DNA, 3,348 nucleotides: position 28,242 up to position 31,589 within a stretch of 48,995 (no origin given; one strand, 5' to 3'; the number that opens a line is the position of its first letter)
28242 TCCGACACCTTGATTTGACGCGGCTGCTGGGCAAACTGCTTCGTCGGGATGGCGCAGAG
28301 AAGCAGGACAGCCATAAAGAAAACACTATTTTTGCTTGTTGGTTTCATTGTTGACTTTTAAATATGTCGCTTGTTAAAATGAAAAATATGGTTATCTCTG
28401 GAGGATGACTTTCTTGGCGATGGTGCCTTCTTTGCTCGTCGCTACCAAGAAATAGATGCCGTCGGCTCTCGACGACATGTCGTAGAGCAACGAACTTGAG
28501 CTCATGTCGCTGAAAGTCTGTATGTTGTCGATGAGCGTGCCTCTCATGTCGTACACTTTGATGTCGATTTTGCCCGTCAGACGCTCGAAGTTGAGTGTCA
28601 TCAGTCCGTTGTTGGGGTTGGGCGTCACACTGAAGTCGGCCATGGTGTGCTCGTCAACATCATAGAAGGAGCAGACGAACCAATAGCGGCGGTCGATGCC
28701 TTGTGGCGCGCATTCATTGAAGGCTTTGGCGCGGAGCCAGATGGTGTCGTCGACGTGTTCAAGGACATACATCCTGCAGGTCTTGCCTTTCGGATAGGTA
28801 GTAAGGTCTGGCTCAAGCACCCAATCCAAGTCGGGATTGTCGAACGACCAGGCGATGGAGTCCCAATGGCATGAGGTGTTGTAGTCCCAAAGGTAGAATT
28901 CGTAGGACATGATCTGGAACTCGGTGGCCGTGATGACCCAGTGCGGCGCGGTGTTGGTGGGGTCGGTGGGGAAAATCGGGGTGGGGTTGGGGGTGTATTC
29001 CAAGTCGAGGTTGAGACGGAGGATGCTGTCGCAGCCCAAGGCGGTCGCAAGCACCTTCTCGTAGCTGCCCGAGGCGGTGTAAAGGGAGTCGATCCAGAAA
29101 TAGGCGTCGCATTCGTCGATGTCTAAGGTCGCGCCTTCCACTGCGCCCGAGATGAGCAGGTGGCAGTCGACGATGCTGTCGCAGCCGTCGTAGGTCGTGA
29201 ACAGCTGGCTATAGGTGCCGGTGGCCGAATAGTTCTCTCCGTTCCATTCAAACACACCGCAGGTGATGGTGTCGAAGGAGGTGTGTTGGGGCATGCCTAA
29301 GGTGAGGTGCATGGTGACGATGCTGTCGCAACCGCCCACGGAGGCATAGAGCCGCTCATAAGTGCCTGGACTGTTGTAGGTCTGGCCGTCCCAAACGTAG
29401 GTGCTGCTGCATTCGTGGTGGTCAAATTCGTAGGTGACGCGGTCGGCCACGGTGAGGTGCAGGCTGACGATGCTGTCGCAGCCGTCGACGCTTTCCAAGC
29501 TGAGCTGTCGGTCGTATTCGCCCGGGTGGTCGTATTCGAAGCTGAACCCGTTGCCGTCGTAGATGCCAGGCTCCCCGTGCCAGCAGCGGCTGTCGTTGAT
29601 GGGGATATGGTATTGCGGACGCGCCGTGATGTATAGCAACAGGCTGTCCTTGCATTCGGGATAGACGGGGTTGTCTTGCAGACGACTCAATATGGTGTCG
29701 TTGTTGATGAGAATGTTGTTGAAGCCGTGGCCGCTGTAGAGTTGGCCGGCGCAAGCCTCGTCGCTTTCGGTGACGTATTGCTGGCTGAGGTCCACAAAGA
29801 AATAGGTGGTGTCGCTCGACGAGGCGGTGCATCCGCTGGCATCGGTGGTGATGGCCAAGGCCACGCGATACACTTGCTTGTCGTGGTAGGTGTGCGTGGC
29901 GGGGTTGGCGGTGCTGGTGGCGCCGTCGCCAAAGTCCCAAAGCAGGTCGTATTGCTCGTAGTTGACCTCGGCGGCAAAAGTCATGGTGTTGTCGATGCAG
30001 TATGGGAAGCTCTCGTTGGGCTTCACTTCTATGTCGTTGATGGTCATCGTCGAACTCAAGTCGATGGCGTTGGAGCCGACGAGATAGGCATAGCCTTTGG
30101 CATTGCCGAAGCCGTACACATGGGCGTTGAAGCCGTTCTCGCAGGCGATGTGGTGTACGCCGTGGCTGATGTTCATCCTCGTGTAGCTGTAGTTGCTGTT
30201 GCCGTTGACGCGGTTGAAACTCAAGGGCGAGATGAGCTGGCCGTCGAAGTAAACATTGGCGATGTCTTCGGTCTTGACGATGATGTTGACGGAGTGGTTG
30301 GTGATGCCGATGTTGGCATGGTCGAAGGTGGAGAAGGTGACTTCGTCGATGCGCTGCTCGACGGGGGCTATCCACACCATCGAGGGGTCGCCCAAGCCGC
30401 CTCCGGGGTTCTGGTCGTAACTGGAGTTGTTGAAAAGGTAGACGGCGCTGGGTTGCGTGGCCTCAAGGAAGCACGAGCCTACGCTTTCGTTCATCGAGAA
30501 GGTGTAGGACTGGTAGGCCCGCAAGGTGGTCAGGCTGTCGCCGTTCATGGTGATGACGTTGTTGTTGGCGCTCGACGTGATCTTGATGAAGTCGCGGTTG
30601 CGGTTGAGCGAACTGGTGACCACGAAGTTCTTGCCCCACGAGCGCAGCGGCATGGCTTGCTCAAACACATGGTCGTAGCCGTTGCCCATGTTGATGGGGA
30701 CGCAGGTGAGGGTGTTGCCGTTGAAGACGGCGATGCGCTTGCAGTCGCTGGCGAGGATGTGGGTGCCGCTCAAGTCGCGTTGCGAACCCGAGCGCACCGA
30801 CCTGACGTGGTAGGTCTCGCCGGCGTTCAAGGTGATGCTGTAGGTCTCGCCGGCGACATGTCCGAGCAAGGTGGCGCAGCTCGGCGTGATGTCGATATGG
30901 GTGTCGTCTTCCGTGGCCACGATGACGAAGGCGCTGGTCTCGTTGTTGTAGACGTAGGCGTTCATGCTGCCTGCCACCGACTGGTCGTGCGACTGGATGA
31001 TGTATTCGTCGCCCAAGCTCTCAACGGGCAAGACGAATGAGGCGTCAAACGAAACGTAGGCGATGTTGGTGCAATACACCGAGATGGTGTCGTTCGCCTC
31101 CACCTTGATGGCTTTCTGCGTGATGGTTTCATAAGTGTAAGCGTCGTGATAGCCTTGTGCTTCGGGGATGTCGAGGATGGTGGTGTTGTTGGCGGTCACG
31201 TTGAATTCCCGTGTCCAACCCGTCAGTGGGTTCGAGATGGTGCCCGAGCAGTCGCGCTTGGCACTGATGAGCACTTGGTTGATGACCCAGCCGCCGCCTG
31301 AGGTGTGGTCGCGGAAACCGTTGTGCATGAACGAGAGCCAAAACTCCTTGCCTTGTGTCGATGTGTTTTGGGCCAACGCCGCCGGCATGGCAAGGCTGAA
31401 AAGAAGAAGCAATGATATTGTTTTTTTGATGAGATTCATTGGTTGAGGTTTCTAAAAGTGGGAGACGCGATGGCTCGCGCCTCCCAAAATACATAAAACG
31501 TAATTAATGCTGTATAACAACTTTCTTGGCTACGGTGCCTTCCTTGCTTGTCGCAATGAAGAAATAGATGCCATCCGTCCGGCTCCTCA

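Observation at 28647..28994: Conserved module of about 115 aa directly before the T9SS CTD, found only in the five array members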

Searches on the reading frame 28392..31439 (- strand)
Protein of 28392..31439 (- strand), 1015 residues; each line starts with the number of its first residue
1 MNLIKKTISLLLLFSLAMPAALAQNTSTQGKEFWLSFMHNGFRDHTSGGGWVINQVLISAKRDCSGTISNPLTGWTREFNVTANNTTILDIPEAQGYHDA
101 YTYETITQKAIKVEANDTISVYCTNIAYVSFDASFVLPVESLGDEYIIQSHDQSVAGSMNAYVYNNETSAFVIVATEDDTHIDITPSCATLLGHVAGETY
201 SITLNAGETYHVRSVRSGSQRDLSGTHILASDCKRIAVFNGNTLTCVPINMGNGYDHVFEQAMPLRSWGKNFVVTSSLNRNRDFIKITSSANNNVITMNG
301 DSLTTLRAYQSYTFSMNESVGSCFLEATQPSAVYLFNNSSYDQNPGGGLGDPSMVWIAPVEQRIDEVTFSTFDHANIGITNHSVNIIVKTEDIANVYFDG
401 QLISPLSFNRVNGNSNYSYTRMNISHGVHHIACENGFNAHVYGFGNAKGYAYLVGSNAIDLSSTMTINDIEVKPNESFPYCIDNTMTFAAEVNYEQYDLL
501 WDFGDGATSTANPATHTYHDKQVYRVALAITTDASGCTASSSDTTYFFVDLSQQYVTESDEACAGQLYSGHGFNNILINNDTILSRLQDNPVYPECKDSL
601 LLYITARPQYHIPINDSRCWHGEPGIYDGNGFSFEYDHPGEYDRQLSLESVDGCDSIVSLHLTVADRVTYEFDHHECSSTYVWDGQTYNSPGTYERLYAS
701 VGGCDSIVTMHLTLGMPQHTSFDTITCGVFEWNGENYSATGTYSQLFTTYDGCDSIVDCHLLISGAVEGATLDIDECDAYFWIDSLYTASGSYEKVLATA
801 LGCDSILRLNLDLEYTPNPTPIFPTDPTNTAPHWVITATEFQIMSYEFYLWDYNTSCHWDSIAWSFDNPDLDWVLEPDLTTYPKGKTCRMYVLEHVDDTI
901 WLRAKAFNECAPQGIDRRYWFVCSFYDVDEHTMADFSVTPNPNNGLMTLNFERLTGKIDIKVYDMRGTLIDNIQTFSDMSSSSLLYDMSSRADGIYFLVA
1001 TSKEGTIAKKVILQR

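Call 5: search_protein_families(library=pfam, proteins=[window:28392-31439:-], max_evalue=0.1)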
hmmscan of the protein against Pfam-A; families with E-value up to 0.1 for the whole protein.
window:28392-31439:- (1015 aa): 5 families
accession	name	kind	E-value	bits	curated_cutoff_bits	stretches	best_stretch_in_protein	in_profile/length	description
PF17517.7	IgGFc_binding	-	6.8e-62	209.8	25.6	1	132-443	1-297/297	IgGFc binding protein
PF18962.6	Por_Secre_tail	-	1.5e-09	38.4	27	1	940-1012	3-74/75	Secretion system C-terminal sorting domain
PF18911.6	PKD_4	-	4.2e-09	36.8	27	1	497-545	35-81/85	PKD domain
PF00801.26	PKD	-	1.8e-05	25.1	23.5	1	485-540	16-75/80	PKD domain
PF08329.16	ChitinaseA_N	-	0.016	15.3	21.2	0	610-666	55-109/133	Chitinase A, N-terminal domain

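Call 6: search_protein_families(library=ncbifam, proteins=[window:28392-31439:-], max_evalue=0.1)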
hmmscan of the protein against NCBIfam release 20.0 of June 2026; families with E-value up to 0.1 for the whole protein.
window:28392-31439:- (1015 aa): 2 families
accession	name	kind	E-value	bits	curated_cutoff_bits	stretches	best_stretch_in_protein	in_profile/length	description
TIGR04183.1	Por_Secre_tail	domain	1.7e-10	40.7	23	1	938-1014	1-72/72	T9SS type A sorting domain-containing protein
NF002900.0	PRK03467.1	equivalog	0.029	14.1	176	0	160-212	35-87/150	YhbP family protein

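Call 35: list_cluster_members(proteins=[window:28392-31439:-, window:18435-19313:-, window:19338-20189:-])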
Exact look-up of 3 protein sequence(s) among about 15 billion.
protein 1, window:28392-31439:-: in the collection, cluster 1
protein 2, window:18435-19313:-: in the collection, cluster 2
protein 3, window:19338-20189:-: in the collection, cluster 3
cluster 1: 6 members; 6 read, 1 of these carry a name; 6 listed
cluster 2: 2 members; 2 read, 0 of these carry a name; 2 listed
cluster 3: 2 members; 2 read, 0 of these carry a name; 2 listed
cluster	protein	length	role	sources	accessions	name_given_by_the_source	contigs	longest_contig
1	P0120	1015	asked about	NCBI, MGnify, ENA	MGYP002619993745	FL=1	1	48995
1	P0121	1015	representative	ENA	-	-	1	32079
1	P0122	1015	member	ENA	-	-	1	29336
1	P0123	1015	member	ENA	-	-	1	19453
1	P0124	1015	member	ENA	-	-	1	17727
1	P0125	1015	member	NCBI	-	-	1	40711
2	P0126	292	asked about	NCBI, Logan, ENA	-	-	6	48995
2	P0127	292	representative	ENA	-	-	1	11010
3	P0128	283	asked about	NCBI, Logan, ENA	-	-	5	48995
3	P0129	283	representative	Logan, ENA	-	-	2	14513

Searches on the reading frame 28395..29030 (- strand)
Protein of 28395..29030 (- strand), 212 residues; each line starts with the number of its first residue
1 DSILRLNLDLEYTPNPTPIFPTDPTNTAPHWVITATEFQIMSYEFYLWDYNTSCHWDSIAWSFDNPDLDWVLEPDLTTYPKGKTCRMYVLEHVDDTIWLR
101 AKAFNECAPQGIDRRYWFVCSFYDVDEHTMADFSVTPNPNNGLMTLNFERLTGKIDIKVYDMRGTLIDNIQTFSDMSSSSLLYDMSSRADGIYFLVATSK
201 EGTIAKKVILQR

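Call 48: predict_structure(alignment_id=A4)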
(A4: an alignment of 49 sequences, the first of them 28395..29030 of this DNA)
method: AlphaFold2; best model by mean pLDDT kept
length: 212 residues; sequences in the alignment: 49
mean_pLDDT: 92.6   pTM: 0.60
mean pLDDT of the five models: 92.6, 92.6, 91.7, 91.7, 90.2
residues with pLDDT >= 90: 179; 70-90: 21; 50-70: 9; < 50: 3
segments of 3 or more residues with pLDDT < 50: 125-127
pLDDT, mean of each block of 10 residues (from residue 1): 72 96 93 91 96 94 97 95 96 96 96 97 60 95 97 97 96 95 97 96 94 92
secondary structure, 60 per line:
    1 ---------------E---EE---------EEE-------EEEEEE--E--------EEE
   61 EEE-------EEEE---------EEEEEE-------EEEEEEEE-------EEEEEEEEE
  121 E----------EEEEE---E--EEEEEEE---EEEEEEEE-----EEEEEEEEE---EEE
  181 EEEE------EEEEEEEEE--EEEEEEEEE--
elements in order: E31-33 E41-46 E58-63 E71-74 E84-89 E97-104 E112-121 E132-136 E143-149 E153-160 E166-174 E178-184 E191-199 E202-210
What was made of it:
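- On T9SS type-A C-terminal sorting domain (Pfam PF18962 / TIGR04183): The model shows two separate sandwiches with a low-confidence linker (call 48).
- The module and the CTD are modelled as independent domains joined by a flexible linker (call 48). It has a small beta-sandwich fold (call 48). The module is a compact folded domain rather than an exposed cleavage motif (call 48).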

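Call 51: fold_search(model_id=the predicted structure, library=pdb)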
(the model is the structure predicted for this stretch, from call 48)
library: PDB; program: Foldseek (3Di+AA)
matches with E <= 10: 1977; with E <= 0.001: 119
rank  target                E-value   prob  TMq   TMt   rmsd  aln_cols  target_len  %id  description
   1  6tqd_B                2.1e-06  1.00  0.37  0.37   8.8       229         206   11  D00-D0 domain of Intimin (released 2021-01-13)
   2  6tqd_F                2.4e-06  1.00  0.33  0.34   9.5       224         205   12  D00-D0 domain of Intimin (released 2021-01-13)
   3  6tqd_E                3.2e-06  1.00  0.34  0.35   8.5       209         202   11  D00-D0 domain of Intimin (released 2021-01-13)
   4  2xyc                  5.2e-06  1.00  0.29  0.23  13.0       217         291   10  CRYSTAL STRUCTURE OF NCAM2 IGIV-FN3I (released 2011-02-23)
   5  8jmw_A                1.7e-05  1.00  0.28  0.15  14.3       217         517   10  Fibril form of serine peptidase Vpr (released 2023-12-06)
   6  5ftx                  1.7e-05  1.00  0.31  0.12  17.8       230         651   10  Structure of surface layer protein SbsC, domains 4-9 (released 2017-02-22)
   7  8s80_B                1.9e-05  1.00  0.30  0.30  14.2       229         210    9  Domains 4 and 5 of Sap S-layer protein from Bacillus anthracis (released 2024-11-20)
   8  8s80_A                2.1e-05  1.00  0.35  0.34  13.9       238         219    7  Domains 4 and 5 of Sap S-layer protein from Bacillus anthracis (released 2024-11-20)
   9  8uin_A                2.1e-05  1.00  0.32  0.12  15.2       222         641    8  Structure of the C3bBb-albicin complex (released 2024-05-08)
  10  4uj7                  2.7e-05  1.00  0.30  0.30  18.0       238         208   10  Structure of the S-layer protein SbsC, domains 5-6 (released 2016-04-27)
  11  4pbv_E                3.3e-05  1.00  0.31  0.34  14.5       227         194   10  Crystal structure of chicken receptor protein tyrosine phosphatase sigma in complex with TrkC (released 2014-11-12)
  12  8s80_F                3.7e-05  1.00  0.32  0.32  14.3       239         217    7  Domains 4 and 5 of Sap S-layer protein from Bacillus anthracis (released 2024-11-20)
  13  9qk2_F                4.4e-05  1.00  0.31  0.12  14.4       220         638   11  Structure of the Complement classical and lectin pathway C3 convertase in complex with substrate C3 (released 2025-12-24)
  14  3pxh                  4.6e-05  1.00  0.30  0.32  14.4       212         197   12  Tandem Ig domains of tyrosine phosphatase LAR (released 2011-03-23)
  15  6dxu_D                4.8e-05  1.00  0.30  0.10  15.7       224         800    9  Crystal Structure of Parabacteroides merdae Beta-Glucuronidase (GUS) (released 2019-02-27)
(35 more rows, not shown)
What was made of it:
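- Structural matches: Foldseek returns tandem Ig-like domains such as intimin D00-D0 (E 2e-6), and the T9SS NucA CTD for the tail (call 51). The CTD alone has the fold seen bound in the T9SS complex (8glk_D, call 51).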
